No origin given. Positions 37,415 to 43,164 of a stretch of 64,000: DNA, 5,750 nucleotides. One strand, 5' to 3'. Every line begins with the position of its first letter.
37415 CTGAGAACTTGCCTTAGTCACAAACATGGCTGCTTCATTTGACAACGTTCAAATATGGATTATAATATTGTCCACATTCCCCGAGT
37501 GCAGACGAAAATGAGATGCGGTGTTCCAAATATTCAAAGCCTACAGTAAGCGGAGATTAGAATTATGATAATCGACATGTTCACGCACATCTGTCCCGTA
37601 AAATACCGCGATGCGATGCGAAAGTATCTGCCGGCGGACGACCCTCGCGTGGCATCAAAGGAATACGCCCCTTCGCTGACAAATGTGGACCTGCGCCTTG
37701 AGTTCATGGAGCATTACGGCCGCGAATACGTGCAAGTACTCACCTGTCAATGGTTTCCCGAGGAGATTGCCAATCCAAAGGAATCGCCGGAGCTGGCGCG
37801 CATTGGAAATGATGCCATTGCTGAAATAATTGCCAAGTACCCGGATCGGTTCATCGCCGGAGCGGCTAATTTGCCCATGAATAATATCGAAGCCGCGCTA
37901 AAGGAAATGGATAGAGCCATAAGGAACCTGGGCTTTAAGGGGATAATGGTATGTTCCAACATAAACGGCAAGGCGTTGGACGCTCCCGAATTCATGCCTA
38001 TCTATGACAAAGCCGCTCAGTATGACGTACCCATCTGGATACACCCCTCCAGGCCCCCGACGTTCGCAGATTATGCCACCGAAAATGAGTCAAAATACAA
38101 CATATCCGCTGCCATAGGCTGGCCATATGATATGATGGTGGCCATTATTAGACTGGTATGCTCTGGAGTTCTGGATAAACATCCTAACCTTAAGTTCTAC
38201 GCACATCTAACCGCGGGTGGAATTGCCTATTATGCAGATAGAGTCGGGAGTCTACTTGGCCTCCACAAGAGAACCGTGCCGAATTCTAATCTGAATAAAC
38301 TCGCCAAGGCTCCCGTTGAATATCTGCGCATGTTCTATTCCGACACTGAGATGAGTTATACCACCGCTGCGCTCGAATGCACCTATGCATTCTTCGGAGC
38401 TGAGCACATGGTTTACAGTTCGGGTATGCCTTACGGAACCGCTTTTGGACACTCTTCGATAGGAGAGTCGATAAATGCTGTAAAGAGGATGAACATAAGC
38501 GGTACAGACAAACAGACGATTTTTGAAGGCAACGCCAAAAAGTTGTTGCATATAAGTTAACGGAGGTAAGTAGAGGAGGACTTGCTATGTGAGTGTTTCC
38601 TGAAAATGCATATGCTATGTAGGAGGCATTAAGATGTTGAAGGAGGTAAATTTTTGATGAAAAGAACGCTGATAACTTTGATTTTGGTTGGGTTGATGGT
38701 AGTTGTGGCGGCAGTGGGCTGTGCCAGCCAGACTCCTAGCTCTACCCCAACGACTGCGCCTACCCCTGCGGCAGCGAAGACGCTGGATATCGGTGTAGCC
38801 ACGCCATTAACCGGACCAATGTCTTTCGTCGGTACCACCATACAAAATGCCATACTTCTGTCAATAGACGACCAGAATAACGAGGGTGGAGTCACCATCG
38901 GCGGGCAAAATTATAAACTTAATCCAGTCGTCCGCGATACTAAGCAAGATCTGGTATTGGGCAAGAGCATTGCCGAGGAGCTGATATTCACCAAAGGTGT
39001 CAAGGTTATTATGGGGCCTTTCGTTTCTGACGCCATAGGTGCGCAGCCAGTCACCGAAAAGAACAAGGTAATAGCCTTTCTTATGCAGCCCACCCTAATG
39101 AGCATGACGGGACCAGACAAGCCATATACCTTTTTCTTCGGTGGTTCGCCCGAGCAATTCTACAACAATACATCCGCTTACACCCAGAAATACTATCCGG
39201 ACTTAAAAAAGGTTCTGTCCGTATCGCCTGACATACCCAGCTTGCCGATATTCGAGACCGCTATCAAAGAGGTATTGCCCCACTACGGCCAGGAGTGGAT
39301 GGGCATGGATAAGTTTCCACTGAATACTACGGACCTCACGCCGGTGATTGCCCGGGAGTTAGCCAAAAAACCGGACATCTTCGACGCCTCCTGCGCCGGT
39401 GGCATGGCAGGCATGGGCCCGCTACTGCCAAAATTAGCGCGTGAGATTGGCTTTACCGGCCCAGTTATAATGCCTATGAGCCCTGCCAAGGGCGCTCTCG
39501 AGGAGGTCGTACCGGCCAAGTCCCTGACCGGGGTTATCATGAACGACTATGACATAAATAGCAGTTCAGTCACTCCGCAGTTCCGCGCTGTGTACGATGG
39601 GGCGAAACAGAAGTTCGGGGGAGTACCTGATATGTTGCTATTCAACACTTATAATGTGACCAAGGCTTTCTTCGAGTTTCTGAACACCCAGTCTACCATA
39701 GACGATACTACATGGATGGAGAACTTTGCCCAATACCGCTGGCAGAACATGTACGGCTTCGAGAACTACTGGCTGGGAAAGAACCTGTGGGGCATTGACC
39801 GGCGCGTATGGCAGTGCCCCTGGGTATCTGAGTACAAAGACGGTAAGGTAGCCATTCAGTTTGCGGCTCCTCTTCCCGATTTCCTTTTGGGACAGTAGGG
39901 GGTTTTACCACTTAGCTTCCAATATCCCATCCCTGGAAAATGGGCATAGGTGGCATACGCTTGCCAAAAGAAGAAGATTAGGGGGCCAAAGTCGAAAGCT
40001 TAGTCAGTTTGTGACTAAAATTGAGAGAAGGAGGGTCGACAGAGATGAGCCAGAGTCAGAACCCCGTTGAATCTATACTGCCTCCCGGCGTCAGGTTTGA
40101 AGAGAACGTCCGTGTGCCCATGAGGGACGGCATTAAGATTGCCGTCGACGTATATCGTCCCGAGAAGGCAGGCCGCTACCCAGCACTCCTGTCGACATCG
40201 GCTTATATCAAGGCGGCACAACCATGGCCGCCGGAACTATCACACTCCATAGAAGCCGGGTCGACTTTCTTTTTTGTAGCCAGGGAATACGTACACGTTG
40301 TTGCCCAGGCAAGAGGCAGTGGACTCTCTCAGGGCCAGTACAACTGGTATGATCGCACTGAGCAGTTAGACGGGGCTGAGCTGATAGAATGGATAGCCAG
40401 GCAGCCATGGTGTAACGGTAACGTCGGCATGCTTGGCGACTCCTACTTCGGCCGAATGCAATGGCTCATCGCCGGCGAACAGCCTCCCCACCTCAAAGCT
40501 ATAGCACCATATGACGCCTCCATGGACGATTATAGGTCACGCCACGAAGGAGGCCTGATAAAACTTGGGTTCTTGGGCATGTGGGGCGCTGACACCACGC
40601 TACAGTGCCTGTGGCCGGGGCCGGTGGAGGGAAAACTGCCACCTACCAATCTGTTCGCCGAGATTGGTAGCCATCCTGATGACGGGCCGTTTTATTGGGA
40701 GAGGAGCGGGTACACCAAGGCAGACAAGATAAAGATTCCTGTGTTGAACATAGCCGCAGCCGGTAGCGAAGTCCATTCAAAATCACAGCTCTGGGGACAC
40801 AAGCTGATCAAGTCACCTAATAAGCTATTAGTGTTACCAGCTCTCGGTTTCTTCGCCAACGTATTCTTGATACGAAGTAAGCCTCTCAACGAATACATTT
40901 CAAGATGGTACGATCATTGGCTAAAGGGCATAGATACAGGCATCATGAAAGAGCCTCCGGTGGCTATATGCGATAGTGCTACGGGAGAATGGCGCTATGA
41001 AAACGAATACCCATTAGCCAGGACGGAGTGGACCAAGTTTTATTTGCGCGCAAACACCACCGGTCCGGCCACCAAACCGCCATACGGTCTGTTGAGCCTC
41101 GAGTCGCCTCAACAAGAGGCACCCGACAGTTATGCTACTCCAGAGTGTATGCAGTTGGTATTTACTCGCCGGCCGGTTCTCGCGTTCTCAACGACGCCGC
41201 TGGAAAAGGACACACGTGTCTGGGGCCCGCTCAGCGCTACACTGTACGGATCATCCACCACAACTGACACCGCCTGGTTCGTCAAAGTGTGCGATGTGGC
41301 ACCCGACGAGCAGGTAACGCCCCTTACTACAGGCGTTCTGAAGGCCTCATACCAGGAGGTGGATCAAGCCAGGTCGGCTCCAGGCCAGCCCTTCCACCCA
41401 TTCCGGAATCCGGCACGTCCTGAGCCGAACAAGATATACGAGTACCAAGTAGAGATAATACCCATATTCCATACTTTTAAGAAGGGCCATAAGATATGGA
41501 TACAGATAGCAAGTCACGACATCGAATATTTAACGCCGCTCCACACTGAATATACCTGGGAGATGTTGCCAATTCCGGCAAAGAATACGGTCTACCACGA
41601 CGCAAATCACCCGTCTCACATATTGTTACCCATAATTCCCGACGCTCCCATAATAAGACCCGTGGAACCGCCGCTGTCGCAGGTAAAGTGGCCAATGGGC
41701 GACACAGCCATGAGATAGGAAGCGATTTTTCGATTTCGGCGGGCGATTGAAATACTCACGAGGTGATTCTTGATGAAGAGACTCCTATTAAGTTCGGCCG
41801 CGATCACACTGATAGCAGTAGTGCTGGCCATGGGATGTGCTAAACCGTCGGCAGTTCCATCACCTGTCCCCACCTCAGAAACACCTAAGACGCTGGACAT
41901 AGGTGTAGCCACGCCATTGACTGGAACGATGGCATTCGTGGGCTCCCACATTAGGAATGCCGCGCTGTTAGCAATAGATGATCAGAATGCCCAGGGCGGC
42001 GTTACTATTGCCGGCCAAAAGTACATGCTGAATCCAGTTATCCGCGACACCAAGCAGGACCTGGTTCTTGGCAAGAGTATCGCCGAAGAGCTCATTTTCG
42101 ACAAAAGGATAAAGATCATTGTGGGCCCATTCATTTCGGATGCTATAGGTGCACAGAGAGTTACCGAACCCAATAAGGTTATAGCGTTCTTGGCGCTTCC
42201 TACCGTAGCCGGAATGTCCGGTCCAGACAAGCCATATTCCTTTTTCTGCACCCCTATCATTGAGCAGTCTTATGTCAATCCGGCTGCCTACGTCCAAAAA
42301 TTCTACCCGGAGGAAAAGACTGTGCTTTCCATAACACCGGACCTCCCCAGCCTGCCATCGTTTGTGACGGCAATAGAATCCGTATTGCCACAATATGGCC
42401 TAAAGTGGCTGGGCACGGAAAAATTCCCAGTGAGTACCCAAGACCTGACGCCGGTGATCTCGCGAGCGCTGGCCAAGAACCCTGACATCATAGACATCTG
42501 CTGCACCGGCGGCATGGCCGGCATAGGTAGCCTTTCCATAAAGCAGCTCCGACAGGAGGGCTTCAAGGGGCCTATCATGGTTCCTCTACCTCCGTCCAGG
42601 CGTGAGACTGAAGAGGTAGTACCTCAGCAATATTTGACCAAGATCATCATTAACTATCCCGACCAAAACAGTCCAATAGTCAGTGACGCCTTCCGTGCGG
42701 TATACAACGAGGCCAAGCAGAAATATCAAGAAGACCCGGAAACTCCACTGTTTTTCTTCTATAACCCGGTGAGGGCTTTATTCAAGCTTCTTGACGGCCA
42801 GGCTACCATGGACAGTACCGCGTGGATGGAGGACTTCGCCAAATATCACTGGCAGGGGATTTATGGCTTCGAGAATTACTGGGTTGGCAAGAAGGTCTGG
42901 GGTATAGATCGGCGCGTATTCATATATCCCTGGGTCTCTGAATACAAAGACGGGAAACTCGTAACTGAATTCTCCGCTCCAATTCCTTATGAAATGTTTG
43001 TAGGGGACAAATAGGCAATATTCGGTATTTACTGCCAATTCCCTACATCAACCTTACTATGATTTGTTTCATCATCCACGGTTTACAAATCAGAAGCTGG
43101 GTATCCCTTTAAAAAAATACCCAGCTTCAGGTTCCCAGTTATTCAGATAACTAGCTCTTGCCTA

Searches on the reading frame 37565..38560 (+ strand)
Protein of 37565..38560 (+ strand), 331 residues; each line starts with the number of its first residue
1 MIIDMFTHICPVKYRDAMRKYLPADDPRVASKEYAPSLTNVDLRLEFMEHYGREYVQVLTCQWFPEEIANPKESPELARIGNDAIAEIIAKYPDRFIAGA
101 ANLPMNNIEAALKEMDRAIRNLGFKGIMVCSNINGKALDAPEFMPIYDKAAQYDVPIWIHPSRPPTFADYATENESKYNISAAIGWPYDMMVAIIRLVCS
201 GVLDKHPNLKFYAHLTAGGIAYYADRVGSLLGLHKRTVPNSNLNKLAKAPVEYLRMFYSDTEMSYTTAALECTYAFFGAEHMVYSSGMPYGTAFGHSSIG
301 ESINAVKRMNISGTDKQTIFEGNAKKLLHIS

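Call 45: search_protein_families(library=pfam, proteins=[window:37565-38560:+], max_evalue=0.0001)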
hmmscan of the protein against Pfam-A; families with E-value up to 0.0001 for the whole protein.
window:37565-38560:+ (331 aa): 1 family
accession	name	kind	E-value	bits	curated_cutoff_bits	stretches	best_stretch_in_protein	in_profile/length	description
PF04909.20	Amidohydro_2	-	1.1e-23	84.9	26.4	1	66-329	50-288/289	Amidohydrolase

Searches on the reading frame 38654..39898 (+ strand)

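Call 81: search_protein_families(library=pfam, proteins=[window:38654-39898:+], max_evalue=0.00001)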
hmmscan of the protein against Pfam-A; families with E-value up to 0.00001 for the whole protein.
window:38654-39898:+ (414 aa): 2 families
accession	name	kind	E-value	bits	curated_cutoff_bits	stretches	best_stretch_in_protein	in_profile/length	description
PF13458.12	Peripla_BP_6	-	3.7e-30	106.2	31.7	1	44-397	2-342/343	Periplasmic binding protein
PF13433.12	Peripla_BP_5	-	8.8e-14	51.8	27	1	45-243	2-192/363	Periplasmic binding protein domain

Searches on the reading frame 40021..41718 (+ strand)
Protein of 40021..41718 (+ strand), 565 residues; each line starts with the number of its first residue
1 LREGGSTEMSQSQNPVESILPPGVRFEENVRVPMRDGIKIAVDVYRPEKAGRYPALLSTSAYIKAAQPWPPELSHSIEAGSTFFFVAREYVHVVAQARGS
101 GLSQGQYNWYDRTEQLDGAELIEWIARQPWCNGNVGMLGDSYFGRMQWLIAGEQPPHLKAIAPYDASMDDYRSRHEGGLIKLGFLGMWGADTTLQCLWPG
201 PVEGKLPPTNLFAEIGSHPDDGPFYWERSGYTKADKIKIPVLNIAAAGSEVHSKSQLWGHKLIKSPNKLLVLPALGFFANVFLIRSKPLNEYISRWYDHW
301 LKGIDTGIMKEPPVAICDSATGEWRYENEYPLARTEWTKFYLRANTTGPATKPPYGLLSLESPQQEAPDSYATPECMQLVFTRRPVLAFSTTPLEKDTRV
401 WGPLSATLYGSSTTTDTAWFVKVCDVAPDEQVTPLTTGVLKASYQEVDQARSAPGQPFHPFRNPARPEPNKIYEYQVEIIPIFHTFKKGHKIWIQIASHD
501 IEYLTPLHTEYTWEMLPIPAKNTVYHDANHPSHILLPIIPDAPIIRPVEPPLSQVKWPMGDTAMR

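Call 81: search_protein_families(library=pfam, proteins=[window:40021-41718:+], max_evalue=0.00001)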
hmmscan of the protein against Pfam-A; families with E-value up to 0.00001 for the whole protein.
window:40021-41718:+ (565 aa): 2 families
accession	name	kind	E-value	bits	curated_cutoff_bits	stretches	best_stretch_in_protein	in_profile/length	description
PF02129.25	Peptidase_S15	-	3.7e-39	135.5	23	1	36-197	1-161/262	X-Pro dipeptidyl-peptidase (S15 family)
PF08530.16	PepX_C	-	2.8e-33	116.1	22.5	1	307-534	2-216/217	X-Pro dipeptidyl-peptidase C-terminal non-catalytic domain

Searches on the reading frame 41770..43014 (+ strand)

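Call 81: search_protein_families(library=pfam, proteins=[window:41770-43014:+], max_evalue=0.00001)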
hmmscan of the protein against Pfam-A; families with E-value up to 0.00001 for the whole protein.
window:41770-43014:+ (414 aa): 2 families
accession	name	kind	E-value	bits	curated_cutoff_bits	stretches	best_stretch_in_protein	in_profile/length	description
PF13458.12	Peripla_BP_6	-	8.4e-30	105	31.7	1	42-366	2-318/343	Periplasmic binding protein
PF13433.12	Peripla_BP_5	-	7.7e-12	45.4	27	1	43-124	2-79/363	Periplasmic binding protein domain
